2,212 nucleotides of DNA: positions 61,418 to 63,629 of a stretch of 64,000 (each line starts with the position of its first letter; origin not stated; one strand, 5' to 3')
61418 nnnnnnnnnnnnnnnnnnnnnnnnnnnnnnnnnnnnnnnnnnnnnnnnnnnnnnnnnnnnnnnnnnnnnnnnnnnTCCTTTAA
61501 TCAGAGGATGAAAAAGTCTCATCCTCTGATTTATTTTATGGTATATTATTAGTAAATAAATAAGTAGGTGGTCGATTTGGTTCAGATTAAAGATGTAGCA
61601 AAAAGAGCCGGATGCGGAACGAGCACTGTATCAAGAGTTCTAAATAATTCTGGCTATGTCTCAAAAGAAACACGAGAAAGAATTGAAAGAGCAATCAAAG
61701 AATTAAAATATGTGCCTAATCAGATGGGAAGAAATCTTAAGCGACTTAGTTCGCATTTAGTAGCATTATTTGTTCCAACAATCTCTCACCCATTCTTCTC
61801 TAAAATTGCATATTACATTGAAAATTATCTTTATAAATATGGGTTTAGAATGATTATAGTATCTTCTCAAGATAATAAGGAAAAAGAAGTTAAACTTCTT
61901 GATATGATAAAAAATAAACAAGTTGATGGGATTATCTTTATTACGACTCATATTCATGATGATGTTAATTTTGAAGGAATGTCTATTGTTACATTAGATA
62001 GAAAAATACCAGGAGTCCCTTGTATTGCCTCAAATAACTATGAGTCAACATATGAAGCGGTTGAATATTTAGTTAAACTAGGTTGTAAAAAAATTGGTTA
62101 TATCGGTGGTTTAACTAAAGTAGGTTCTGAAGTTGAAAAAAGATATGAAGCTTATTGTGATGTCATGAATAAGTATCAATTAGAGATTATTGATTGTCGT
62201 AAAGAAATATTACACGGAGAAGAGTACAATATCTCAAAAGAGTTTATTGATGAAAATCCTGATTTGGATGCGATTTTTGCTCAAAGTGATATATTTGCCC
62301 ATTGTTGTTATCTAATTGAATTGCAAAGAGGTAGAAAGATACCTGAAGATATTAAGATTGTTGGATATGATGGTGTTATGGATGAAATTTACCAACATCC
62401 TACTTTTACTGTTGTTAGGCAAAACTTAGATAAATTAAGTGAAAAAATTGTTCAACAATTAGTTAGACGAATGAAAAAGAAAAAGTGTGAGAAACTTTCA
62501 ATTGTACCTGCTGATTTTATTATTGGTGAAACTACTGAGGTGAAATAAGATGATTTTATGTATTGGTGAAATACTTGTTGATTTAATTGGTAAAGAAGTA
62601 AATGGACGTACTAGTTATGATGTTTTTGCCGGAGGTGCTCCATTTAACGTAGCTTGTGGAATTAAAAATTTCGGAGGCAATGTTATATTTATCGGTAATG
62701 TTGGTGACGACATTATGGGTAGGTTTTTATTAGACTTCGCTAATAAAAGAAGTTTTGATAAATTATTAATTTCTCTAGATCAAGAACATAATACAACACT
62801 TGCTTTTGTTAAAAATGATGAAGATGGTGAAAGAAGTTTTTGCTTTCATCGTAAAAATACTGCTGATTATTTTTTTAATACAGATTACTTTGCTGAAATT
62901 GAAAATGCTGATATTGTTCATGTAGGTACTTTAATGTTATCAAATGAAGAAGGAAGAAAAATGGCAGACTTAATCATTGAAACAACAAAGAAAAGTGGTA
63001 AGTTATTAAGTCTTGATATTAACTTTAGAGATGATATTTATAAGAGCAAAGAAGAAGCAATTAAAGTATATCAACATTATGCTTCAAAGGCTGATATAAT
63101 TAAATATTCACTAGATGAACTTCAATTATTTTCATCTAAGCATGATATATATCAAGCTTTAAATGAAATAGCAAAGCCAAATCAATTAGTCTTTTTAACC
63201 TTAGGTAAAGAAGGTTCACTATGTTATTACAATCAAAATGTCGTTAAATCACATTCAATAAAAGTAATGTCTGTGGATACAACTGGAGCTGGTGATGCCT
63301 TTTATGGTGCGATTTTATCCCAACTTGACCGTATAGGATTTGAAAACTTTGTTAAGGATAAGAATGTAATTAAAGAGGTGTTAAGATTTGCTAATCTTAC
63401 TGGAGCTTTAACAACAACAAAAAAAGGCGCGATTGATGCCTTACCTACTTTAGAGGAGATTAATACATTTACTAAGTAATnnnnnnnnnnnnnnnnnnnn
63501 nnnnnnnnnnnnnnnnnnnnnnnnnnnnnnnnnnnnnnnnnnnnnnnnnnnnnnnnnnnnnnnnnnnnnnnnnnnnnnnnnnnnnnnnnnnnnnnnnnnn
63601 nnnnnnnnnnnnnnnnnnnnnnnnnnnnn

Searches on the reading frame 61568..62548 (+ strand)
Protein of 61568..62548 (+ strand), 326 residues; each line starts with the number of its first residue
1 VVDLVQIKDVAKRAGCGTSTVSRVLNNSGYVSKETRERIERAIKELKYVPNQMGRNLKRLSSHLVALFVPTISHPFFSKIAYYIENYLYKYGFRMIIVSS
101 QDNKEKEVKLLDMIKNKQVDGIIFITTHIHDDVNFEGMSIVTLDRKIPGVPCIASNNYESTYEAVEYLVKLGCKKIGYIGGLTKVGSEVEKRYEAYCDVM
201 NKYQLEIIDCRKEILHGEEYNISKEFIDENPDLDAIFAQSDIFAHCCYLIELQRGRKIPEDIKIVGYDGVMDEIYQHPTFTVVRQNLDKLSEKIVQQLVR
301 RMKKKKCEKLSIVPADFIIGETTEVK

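Call 6: search_protein_families(library=pfam, proteins=[window:61568-62548:+])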
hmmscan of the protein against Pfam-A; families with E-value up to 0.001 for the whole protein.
window:61568-62548:+ (326 aa): 4 families
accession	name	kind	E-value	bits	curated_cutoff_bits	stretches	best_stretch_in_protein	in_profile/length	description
PF00532.27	Peripla_BP_1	-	4.2e-23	82.6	22.2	1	64-317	3-277/281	Periplasmic binding proteins and sugar binding domain of LacI family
PF00356.27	LacI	-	3.4e-21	75.2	27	1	7-51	2-46/46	Bacterial regulatory proteins, lacI family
PF13377.12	Peripla_BP_3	-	1.1e-17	65.1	26.5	1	165-323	1-167/167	Periplasmic binding protein-like domain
PF13407.12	Peripla_BP_4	-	8.1e-10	39.1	35.1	1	65-270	1-219/258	Periplasmic binding protein domain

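Call 9: find_homologous_proteins(query=window:61568-62548:+)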
Query window:61568-62548:+ (326 aa): 946 proteins with E <= 0.001 among 2358 candidates; the best 120 are listed.
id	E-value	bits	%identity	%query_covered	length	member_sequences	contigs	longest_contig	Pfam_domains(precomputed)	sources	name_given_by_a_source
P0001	4.5e-209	711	98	100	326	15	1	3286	PF13377.13,PF00532.28,PF00356.28,PF13407.13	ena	-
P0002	7.0e-122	425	59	97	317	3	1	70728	PF13377.13,PF00532.28,PF00356.28,PF13407.13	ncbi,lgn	ncbi:MAG: LacI family DNA-binding transcriptional regulator [Bacilli bacterium]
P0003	1.9e-109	384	54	98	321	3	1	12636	PF13377.13,PF00532.28,PF00356.28,PF13407.13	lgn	-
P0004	1.2e-108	381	53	98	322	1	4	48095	PF13377.13,PF00532.28,PF00356.28,PF13407.13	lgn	-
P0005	2.6e-101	357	53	98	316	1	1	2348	PF13377.13,PF00532.28,PF00356.28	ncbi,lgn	-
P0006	7.1e-101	356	48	98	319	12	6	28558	PF13377.13,PF00532.28,PF00356.28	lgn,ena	-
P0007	2.0e-100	354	52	98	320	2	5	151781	PF13377.13,PF00532.28,PF00356.28,PF13407.13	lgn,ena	-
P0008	1.6e-99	351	52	98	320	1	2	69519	PF13377.13,PF00532.28,PF00356.28,PF13407.13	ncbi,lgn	-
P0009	6.7e-99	349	49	98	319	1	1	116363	PF13377.13,PF00532.28,PF00356.28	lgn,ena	-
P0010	1.8e-97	344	52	97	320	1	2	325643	PF13377.13,PF00532.28,PF00356.28,PF13407.13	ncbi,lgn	-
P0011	2.1e-97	344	52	97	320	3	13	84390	PF13377.13,PF00532.28,PF00356.28,PF13407.13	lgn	-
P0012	1.6e-96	341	48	98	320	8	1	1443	PF13377.13,PF00532.28,PF00356.28,PF13407.13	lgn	-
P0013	2.7e-95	337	48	98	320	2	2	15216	PF13377.13,PF00532.28,PF00356.28,PF13407.13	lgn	-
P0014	3.8e-95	337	46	98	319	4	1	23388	PF13377.13,PF00532.28,PF00356.28,PF13407.13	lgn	-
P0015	5.1e-95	336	48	98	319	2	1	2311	PF13377.13,PF00532.28,PF00356.28,PF13407.13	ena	-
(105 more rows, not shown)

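Call 12: find_encoding_contigs(protein=P0002, flank=10000, max_places=3)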
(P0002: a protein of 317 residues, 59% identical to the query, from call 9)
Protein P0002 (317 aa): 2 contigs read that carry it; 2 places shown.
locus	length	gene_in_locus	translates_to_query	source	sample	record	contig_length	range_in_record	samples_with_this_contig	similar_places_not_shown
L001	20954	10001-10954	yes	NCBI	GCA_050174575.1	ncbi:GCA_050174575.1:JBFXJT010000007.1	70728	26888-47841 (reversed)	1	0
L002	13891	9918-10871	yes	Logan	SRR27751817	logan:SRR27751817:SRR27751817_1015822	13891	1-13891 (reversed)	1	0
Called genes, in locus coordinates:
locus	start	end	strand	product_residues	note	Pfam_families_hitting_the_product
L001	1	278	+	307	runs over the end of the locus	PF00528:BPD_transp_1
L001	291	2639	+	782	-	PF13385:Laminin_G_3, PF00251:Glyco_hydro_32N, PF08244:Glyco_hydro_32C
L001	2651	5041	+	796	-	PF13385:Laminin_G_3, PF00251:Glyco_hydro_32N, PF08244:Glyco_hydro_32C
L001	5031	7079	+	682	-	PF04616:Glyco_hydro_43 (faint), PF00251:Glyco_hydro_32N, PF08244:Glyco_hydro_32C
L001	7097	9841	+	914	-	-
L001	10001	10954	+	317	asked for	PF00356:LacI, PF00532:Peripla_BP_1, PF13407:Peripla_BP_4, PF13377:Peripla_BP_3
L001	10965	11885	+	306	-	PF00294:PfkB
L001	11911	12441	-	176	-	PF16403:Bact_surface_Ig-like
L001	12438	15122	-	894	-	PF00082:Peptidase_S8, PF09479:Flg_new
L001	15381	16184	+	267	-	PF02675:AdoMet_dc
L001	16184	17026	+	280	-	PF17284:Spermine_synt_N, PF01564:Spermine_synth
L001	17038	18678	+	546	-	PF13426:PAS_9 (faint), PF08448:PAS_4 (weak), PF08447:PAS_3, PF00990:GGDEF, PF01814:Hemerythrin (weak)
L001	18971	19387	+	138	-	PF01575:MaoC_dehydratas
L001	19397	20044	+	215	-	PF01144:CoA_trans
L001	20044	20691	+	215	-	PF01144:CoA_trans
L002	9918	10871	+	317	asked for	PF00356:LacI, PF00532:Peripla_BP_1, PF13407:Peripla_BP_4, PF13377:Peripla_BP_3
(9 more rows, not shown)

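Call 13: find_encoding_contigs(protein=P0004, flank=10000, max_places=3)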
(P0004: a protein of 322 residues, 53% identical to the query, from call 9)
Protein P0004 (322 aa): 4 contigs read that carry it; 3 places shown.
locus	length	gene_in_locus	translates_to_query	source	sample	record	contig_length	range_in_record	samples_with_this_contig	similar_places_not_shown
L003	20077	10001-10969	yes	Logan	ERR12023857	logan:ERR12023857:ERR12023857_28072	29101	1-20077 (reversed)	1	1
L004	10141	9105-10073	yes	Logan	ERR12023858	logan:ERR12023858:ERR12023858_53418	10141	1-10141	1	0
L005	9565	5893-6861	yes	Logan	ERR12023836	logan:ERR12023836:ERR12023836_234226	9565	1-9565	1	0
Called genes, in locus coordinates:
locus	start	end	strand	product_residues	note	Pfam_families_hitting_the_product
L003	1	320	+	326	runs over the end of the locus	PF00528:BPD_transp_1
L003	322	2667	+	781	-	PF13385:Laminin_G_3, PF00251:Glyco_hydro_32N, PF08244:Glyco_hydro_32C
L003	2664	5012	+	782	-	PF13385:Laminin_G_3, PF00251:Glyco_hydro_32N, PF08244:Glyco_hydro_32C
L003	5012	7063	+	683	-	PF00251:Glyco_hydro_32N, PF04616:Glyco_hydro_43 (faint), PF08244:Glyco_hydro_32C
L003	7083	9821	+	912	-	-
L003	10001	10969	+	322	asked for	PF00356:LacI, PF00532:Peripla_BP_1, PF13407:Peripla_BP_4 (weak), PF13377:Peripla_BP_3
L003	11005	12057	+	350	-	PF13350:Y_phosphatase3, PF22741:PTP-NADK (faint), PF03162:Y_phosphatase2 (weak)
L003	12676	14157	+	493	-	PF00251:Glyco_hydro_32N, PF04616:Glyco_hydro_43 (faint), PF08244:Glyco_hydro_32C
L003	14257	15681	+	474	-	PF01637:ATPase_2, PF13191:AAA_16, PF13173:AAA_14 (weak)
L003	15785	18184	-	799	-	PF22666:Glyco_hydro_2_N2, PF00703:Glyco_hydro_2, PF17786:Mannosidase_ig, PF17753:Ig_mannosidase (weak)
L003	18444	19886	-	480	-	PF13306:LRR_5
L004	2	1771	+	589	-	?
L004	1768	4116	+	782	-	PF13385:Laminin_G_3, PF00251:Glyco_hydro_32N, PF08244:Glyco_hydro_32C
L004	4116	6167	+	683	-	PF00251:Glyco_hydro_32N, PF04616:Glyco_hydro_43 (faint), PF08244:Glyco_hydro_32C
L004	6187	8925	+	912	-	-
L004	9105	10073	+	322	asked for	PF00356:LacI, PF00532:Peripla_BP_1, PF13407:Peripla_BP_4 (weak), PF13377:Peripla_BP_3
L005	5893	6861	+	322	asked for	PF00356:LacI, PF00532:Peripla_BP_1, PF13407:Peripla_BP_4 (weak), PF13377:Peripla_BP_3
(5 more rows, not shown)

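Call 14: find_encoding_contigs(protein=P0007, flank=10000, max_places=3)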
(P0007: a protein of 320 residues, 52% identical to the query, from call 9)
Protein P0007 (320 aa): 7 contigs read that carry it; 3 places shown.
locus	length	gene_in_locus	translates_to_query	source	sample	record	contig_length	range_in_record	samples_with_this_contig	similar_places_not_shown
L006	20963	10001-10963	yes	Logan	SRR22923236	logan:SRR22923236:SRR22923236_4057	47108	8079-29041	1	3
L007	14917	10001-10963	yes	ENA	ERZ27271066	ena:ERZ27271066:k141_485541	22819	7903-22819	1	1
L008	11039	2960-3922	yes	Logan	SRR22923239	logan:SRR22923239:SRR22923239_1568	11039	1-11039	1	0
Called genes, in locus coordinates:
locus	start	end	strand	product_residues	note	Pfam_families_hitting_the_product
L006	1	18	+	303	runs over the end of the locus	PF00528:BPD_transp_1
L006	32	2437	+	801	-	PF13385:Laminin_G_3, PF00251:Glyco_hydro_32N, PF08244:Glyco_hydro_32C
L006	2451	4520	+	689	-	PF00251:Glyco_hydro_32N, PF08244:Glyco_hydro_32C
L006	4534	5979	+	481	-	PF00251:Glyco_hydro_32N, PF04616:Glyco_hydro_43 (faint), PF08244:Glyco_hydro_32C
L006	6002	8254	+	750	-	-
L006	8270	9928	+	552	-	-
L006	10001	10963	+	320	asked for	PF00356:LacI, PF00532:Peripla_BP_1, PF13407:Peripla_BP_4, PF13377:Peripla_BP_3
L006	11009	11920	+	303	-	PF00294:PfkB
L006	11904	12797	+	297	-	-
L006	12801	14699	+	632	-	PF00005:ABC_tran, PF17912:OB_MalK, PF08402:TOBE_2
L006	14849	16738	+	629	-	-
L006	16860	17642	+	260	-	PF02535:Zip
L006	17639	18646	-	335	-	PF01168:Ala_racemase_N, PF00842:Ala_racemase_C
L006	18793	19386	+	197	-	-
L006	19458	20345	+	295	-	PF00483:NTP_transferase, PF12804:NTP_transf_3 (faint)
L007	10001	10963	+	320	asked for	PF00356:LacI, PF00532:Peripla_BP_1, PF13407:Peripla_BP_4, PF13377:Peripla_BP_3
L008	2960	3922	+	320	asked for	PF00356:LacI, PF00532:Peripla_BP_1, PF13407:Peripla_BP_4, PF13377:Peripla_BP_3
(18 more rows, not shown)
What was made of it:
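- Tried and rejected: Fetching loci through LacI orthologues (calls 12-14).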

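Call 42: search_protein_families(library=ncbifam, proteins=[window:61577-62548:+], max_evalue=0.00001)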
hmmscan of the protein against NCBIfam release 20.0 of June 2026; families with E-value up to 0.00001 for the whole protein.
window:61577-62548:+ (323 aa): 18 families
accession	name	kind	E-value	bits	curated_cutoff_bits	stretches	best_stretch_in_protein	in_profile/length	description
NF047341.1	lactose_RbsR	equivalog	1.1e-49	169.5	382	1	2-313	3-321/331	ribose utilization transcriptional repressor RbsR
NF007979.0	PRK10703.1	equivalog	1.1e-47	162.9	501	1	1-309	1-319/341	HTH-type transcriptional repressor PurR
NF008269.0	PRK11041.1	equivalog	3.6e-47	161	436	1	3-320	11-337/342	DNA-binding transcriptional regulator CytR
NF007743.0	PRK10423.1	equivalog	1.4e-42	145.9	531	1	1-309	1-318/330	ribose operon transcriptional repressor RbsR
NF007075.0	PRK09526.1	subfamily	9.6e-42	143.2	340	1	2-321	6-332/358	LacI family DNA-binding transcriptional regulator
TIGR01481.1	ccpA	equivalog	8.2e-40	137.2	442.35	1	2-309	3-317/330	catabolite control protein A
NF052440.1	TransRegGNTRPSEAE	equivalog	4.9e-37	127.7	400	1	2-306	6-318/333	HTH-type transcriptional regulator GntR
NF051853.1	TransRegUriRCory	equivalog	6.5e-35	120.8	550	1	4-311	3-314/327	transcriptional regulator UriR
NF007449.0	PRK10014.1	subfamily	7.6e-34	117.3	310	1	2-313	7-337/342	Mal regulon transcriptional regulator MalI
NF008002.0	PRK10727.1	equivalog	6.1e-32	111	557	1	1-291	1-299/341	HTH-type transcriptional regulator GalR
TIGR02417.1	fruct_sucro_rep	subfamily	2.1e-31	109.4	389.55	1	4-314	2-323/327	D-fructose-responsive transcription factor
NF007706.0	PRK10401.1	equivalog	5.3e-31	108.2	555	1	1-287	1-295/346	HTH-type transcriptional regulator GalS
NF008452.0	PRK11303.1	equivalog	1.1e-29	103.7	385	1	3-307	2-316/332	catabolite repressor/activator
TIGR02405.1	trehalos_R_Ecol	equivalog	1.3e-28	100.2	357.35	1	3-303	3-300/311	trehalose operon repressor TreR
NF047913.1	TransRegIdnR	equivalog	3.2e-25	89.1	500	1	2-308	6-318/331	DNA-binding transcriptional regulator IdnR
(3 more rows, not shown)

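Call 43: search_solved_structures(query=window:61577-62548:+, max_evalue=1e-10)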
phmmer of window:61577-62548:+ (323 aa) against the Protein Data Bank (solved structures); distinct sequences matched with E-value up to 1e-10: 54.
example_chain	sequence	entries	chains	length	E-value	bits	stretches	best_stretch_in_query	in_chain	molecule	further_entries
3ctp_A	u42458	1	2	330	3e-45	158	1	2-298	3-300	Periplasmic binding protein/LacI transcriptional regulator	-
1jh9_A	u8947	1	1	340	1.9e-33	119.2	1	3-309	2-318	PURINE NUCLEOTIDE SYNTHESIS REPRESSOR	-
2pua_A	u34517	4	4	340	4.3e-33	118.1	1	3-309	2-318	PURINE REPRESSOR | PROTEIN (PURINE REPRESSOR)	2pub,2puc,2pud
1jft_A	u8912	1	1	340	6.6e-33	117.5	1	3-309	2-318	PURINE NUCLEOTIDE SYNTHESIS REPRESSOR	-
2pue_A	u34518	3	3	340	7.4e-33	117.3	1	3-309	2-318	PROTEIN (PURINE REPRESSOR ) | PROTEIN (PURINE REPRESSOR)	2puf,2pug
1jfs_A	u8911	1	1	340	8.3e-33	117.1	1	3-309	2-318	PURINE NUCLEOTIDE SYNTHESIS REPRESSOR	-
1bdi_A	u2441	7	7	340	8.8e-33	117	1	3-309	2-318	PROTEIN (PURINE REPRESSOR) | PROTEIN (PURINE NUCLEOTIDE SYNTHESIS REPRESSOR)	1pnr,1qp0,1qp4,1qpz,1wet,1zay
1vpw_A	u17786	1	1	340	1.7e-32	116.1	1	3-309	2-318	PURINE REPRESSOR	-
1bdh_A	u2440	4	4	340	5.9e-32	114.4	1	3-309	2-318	PROTEIN (PURINE REPRESSOR) | PROTEIN (PURINE NUCLEOTIDE SYNTHESIS REPRESSOR) | PURINE NUCLEOTIDE SYNTHESIS REPRESSOR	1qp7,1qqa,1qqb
9ny7_A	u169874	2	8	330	7e-32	114.1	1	4-304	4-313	Ribose operon repressor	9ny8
2o20_A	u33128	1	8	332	5.6e-31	111.1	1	4-310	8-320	Catabolite control protein A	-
5ysz_A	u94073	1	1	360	1.9e-30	109.4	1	6-310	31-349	Transcriptional regulator, LacI family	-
1rzr_G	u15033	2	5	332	2.3e-30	109.1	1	2-305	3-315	Glucose-resistance amylase regulator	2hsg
1zvv_A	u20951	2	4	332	6e-30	107.7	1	2-305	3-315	Glucose-resistance amylase regulator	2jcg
7ff4_A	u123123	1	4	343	1.2e-29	106.8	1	3-299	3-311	Transcriptional regulator, LacI family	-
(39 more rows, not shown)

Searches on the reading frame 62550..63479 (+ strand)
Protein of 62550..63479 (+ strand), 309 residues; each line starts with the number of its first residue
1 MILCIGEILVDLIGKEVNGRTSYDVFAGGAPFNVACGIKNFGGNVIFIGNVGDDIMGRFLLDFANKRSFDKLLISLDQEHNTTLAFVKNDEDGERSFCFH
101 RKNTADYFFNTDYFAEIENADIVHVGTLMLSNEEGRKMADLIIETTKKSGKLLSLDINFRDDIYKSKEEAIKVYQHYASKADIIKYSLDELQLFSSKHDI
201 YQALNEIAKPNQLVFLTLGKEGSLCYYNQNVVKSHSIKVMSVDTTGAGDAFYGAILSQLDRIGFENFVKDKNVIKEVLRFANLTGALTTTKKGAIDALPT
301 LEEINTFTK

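Call 6: search_protein_families(library=pfam, proteins=[window:62550-63479:+])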
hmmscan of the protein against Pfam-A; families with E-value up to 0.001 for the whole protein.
window:62550-63479:+ (309 aa): 1 family
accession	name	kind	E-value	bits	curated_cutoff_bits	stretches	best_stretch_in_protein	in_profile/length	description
PF00294.29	PfkB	-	2.7e-54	185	25.8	1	2-300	4-301/302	pfkB family carbohydrate kinase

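Call 42: search_protein_families(library=ncbifam, proteins=[window:62550-63479:+], max_evalue=0.00001)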
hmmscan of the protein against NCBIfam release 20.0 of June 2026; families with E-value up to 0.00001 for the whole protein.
window:62550-63479:+ (309 aa): 17 families
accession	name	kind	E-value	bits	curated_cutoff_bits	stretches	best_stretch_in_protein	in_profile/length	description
NF006957.1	PRK09434.1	equivalog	5.1e-65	219.9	450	1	2-303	4-301/302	fructokinase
TIGR04382.1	myo_inos_iolC_N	equivalog_domain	1.9e-45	155.5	300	1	2-307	4-308/309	5-dehydro-2-deoxygluconokinase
NF049991.1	TagKinase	equivalog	1.8e-34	119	420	1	2-308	10-315/321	tagatose kinase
TIGR02152.1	D_ribokin_bact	equivalog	4.3e-26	91.9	299.65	1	17-305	25-297/298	ribokinase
NF040938.1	KDG_KDGal_kin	equivalog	3e-25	89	400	1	4-308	3-303/305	bifunctional 2-dehydro-3-deoxygluconokinase/2-dehydro-3-deoxygalactonokinase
NF008353.0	PRK11142.1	equivalog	2.9e-20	73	341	1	210-307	214-302/307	ribokinase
NF047869.1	myo_kin_aldol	exception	3.6e-19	68.5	600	1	2-307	9-330/586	bifunctional 5-dehydro-2-deoxygluconokinase/5-dehydro-2-deoxyphosphogluconate aldolase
NF052444.1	DhDoxglucKinKdgK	equivalog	7.3e-19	68.3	400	1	4-258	5-268/303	2-dehydro-3-deoxygluconokinase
NF041332.1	KDG_KDGal_kin_Halo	equivalog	2.7e-18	66.5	440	1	17-305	22-307/320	bifunctional 2-dehydro-3-deoxygluconokinase/2-dehydro-3-deoxygalactonokinase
NF053626.1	RibKinHalex1628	equivalog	1.5e-17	64.1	330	1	27-307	37-290/293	ATP-dependent ribose-1-phosphate kinase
TIGR03168.1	1-PFK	subfamily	6.3e-12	45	216.4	1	183-304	179-295/305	hexose kinase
NF007321.0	PRK09813.1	equivalog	6.8e-12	45.4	247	1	25-257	21-232/261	fructoselysine 6-kinase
NF041134.1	R1P_kin_Thcocales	equivalog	1.6e-10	40.9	500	1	17-306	27-280/291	ADP-dependent ribose-1-phosphate kinase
TIGR03828.1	pfkB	equivalog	1.4e-09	37.4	292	1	195-305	196-296/305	1-phosphofructokinase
NF041633.1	trifunc_aldol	exception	1.9e-09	36.6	700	1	2-184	244-432/580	KHG/KDPG aldolase/sugar kinase fusion protein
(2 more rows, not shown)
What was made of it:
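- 62550..63479 (+): PfkB-family fructokinase, probably co-transcribed with lacI (1-nt gap). Calls 6 and 42: best match to the fructokinase model NF006957, below its cut-off.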
